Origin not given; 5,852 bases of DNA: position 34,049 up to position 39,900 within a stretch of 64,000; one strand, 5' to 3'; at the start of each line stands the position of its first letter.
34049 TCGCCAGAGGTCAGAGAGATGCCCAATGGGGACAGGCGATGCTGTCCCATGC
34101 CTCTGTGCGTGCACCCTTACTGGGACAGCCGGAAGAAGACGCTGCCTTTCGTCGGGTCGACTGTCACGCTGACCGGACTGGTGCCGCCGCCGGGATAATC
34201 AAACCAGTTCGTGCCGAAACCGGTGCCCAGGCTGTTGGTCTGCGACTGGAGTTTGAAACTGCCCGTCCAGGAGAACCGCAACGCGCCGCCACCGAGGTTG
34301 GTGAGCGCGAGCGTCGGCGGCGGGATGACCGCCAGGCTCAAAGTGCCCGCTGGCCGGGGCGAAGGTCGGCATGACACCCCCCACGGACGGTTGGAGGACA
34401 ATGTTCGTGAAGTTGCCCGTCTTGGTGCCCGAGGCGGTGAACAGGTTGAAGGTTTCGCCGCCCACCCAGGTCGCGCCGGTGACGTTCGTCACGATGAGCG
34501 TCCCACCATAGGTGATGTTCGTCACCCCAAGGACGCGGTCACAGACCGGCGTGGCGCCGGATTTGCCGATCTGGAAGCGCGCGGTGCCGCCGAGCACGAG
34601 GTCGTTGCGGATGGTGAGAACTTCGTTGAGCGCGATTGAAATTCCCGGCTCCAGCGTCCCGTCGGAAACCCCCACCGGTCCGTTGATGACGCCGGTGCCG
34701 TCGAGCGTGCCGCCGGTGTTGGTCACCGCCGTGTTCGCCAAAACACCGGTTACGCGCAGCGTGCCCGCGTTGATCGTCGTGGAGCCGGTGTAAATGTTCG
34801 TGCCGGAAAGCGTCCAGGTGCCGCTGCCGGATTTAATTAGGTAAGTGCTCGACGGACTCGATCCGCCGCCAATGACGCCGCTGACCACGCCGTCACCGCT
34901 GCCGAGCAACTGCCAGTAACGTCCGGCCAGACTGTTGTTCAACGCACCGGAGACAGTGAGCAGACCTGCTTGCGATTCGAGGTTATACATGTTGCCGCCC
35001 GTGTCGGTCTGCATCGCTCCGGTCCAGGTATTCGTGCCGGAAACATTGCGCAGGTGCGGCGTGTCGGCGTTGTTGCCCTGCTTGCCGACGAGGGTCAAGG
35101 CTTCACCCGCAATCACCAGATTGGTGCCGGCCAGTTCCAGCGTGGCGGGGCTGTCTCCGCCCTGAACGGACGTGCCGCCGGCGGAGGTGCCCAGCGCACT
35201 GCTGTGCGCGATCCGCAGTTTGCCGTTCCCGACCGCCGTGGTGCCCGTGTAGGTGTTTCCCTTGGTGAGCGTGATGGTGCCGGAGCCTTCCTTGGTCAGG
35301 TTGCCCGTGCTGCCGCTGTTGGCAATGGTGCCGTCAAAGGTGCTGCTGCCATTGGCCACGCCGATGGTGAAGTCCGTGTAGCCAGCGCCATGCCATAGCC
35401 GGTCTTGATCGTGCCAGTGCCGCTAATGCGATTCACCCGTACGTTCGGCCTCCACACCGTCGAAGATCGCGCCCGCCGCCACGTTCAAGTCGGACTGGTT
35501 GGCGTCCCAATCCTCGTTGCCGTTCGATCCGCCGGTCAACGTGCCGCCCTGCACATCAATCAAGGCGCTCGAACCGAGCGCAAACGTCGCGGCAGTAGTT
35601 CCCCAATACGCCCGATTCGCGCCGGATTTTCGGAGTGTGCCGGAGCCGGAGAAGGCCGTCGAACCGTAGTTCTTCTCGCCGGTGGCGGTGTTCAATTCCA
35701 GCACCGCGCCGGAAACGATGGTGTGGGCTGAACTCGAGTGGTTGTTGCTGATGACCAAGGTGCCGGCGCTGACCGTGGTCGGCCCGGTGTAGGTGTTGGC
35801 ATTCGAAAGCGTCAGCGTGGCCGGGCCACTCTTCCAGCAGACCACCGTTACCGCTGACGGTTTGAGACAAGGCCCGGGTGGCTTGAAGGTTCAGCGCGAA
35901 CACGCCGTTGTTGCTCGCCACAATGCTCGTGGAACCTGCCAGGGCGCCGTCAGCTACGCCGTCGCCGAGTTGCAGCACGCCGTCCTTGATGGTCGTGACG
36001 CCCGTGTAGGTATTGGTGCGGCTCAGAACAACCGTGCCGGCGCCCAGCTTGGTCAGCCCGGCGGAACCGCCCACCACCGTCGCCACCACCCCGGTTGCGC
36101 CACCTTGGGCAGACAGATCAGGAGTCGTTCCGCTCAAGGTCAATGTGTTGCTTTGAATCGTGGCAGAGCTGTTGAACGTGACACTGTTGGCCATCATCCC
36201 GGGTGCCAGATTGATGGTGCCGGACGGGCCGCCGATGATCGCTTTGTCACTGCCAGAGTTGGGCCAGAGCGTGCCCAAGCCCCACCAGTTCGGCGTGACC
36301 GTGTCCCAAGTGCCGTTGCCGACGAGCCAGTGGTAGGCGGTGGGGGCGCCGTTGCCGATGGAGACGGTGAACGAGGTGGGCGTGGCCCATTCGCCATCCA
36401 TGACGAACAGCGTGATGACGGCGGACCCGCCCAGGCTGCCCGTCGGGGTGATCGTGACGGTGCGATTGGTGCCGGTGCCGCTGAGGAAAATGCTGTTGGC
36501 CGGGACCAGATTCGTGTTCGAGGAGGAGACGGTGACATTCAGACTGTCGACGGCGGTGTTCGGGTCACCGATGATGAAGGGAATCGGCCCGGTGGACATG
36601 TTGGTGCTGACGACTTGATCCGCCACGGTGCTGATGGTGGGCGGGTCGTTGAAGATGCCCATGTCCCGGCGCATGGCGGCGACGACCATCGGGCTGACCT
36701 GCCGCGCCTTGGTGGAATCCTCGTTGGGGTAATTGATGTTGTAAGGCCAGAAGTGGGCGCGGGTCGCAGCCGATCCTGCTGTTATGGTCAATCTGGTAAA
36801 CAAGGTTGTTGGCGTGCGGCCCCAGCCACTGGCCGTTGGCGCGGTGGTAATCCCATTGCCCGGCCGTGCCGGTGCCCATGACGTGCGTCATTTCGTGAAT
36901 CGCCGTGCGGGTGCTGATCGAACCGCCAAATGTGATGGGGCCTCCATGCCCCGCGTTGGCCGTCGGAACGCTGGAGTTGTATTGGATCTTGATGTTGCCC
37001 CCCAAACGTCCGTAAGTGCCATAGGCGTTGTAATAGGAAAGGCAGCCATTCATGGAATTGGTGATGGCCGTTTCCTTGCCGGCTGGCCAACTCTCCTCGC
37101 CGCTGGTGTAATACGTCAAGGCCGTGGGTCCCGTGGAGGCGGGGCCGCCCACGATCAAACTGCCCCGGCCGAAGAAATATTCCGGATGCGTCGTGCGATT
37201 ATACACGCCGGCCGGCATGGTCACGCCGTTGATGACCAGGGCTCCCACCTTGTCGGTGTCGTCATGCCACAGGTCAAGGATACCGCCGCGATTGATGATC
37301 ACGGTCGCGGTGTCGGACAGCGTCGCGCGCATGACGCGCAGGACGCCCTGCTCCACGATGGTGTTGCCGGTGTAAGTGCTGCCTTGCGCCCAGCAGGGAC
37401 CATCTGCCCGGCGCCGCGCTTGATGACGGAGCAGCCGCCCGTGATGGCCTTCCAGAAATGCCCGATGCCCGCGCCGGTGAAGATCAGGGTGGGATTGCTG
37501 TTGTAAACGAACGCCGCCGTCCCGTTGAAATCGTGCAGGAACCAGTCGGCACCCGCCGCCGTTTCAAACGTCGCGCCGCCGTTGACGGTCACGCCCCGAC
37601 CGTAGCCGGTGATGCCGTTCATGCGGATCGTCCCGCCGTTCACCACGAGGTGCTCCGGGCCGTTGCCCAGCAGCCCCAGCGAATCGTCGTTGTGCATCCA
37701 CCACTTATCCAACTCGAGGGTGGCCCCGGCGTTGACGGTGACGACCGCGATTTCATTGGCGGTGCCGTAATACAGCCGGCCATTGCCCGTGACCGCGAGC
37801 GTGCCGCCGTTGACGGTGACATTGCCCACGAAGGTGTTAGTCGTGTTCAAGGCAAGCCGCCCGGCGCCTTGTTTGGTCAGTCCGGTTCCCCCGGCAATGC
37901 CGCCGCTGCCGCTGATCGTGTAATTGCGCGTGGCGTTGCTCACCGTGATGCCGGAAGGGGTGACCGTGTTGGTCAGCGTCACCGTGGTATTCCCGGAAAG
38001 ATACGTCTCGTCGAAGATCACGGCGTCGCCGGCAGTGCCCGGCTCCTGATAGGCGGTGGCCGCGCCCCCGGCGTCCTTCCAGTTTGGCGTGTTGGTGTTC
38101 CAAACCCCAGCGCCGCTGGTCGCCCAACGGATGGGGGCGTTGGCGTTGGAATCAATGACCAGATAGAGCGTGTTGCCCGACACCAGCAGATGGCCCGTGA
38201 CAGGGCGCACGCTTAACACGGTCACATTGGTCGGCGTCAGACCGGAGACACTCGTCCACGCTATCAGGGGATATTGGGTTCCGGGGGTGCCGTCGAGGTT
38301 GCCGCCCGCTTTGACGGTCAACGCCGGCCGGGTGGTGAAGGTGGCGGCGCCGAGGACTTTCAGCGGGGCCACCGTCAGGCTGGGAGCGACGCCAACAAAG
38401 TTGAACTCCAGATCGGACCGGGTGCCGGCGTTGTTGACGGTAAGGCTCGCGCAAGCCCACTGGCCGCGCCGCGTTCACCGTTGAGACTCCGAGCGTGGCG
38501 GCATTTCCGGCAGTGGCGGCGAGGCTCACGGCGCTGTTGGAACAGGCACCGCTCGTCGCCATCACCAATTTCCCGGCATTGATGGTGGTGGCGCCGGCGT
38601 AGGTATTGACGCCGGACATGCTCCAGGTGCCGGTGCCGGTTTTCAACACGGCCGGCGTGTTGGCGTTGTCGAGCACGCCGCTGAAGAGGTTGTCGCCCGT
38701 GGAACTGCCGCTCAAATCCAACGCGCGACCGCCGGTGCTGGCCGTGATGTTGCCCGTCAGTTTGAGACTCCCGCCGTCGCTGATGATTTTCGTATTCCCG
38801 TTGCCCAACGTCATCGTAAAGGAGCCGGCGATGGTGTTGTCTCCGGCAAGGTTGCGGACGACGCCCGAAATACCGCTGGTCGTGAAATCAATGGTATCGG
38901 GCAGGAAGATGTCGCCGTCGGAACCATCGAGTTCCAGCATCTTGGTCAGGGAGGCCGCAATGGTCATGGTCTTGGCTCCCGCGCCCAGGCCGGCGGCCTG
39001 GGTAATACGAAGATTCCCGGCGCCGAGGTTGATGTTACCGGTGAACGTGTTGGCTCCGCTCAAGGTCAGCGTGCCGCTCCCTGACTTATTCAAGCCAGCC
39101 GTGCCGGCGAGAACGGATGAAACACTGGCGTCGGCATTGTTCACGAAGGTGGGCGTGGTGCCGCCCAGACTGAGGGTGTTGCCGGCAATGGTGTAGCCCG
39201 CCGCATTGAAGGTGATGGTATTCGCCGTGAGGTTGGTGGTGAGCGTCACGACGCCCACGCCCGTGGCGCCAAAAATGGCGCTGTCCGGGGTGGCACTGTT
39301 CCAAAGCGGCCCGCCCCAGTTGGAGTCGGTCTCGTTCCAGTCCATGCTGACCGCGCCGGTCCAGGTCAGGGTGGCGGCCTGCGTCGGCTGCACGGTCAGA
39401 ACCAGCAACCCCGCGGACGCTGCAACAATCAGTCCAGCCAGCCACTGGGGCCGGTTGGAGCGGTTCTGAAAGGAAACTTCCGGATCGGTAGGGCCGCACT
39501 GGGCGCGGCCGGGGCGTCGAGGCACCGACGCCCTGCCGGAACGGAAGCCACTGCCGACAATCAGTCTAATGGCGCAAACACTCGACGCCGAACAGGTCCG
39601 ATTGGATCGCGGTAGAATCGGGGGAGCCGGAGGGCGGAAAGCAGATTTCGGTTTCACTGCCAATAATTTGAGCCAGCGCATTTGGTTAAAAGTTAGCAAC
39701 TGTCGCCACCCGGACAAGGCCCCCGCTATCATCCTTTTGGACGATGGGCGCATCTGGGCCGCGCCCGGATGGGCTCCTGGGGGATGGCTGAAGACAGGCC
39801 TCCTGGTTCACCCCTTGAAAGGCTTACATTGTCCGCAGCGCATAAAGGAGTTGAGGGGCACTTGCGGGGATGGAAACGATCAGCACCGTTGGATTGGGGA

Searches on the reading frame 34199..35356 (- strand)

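Call 51: search_protein_families(library=pfam, proteins=[window:34199-35356:-], max_evalue=0.00001)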
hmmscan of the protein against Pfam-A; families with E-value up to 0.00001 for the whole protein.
window:34199-35356:- (385 aa): 1 family
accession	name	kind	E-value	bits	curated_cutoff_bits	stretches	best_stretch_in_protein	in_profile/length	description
PF12951.13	PATR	-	5.4e-16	58.8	27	1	173-202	1-30/30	Passenger-associated-transport-repeat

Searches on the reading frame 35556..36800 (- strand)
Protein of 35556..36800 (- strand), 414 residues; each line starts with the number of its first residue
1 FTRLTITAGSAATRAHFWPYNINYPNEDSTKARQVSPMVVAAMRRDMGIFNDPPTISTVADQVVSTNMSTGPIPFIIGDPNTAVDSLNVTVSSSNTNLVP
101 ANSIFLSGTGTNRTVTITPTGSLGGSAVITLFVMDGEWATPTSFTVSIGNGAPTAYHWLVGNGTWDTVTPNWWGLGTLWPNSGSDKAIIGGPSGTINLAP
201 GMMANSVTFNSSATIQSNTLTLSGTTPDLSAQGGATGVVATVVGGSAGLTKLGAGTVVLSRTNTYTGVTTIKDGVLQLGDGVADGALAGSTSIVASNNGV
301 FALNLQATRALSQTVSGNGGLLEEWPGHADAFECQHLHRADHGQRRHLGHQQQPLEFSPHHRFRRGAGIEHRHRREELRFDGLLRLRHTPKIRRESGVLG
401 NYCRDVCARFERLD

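Call 51: search_protein_families(library=pfam, proteins=[window:35556-36800:-], max_evalue=0.00001)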
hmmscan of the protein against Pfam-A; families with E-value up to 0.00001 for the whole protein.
window:35556-36800:- (414 aa): 1 family
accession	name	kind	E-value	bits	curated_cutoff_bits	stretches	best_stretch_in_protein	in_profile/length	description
PF12951.13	PATR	-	7.1e-09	36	27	1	249-278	1-30/30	Passenger-associated-transport-repeat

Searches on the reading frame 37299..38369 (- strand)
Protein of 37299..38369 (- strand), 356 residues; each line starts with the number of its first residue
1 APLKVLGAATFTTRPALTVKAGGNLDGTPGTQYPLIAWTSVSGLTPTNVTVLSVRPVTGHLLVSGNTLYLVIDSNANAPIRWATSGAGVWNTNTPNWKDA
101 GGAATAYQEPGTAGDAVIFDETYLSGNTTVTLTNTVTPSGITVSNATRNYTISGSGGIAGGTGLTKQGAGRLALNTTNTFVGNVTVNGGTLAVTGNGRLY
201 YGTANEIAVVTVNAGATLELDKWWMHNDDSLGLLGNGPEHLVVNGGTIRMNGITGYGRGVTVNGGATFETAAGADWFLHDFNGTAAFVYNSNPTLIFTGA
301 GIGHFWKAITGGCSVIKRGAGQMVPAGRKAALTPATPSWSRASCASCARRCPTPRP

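Call 51: search_protein_families(library=pfam, proteins=[window:37299-38369:-], max_evalue=0.00001)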
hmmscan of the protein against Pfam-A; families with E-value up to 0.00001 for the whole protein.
window:37299-38369:- (356 aa): 1 family
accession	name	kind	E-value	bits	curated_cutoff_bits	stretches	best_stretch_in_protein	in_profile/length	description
PF12951.13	PATR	-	5.3e-08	33.2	27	1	164-193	1-30/30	Passenger-associated-transport-repeat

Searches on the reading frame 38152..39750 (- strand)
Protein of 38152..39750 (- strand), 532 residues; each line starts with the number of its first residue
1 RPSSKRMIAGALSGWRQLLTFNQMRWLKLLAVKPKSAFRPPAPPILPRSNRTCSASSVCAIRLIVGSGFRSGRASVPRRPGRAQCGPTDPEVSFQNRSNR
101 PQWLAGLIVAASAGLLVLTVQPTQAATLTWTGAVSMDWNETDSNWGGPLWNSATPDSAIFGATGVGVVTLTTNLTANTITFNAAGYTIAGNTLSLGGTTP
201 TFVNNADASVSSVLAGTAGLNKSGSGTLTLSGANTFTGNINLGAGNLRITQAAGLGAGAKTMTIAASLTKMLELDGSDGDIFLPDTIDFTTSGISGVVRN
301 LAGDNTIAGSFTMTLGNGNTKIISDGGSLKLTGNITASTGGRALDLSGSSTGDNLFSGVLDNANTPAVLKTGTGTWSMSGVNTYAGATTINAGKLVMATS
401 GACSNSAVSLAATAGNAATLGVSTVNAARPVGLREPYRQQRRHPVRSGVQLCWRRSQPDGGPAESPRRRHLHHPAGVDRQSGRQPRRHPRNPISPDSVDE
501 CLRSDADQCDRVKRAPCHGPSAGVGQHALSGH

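Call 51: search_protein_families(library=pfam, proteins=[window:38152-39750:-], max_evalue=0.00001)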
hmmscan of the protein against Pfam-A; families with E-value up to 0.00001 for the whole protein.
window:38152-39750:- (532 aa): 1 family
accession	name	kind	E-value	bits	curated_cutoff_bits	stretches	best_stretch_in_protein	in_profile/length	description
PF12951.13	PATR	-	9.3e-15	54.8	27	2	370-396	3-29/30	Passenger-associated-transport-repeat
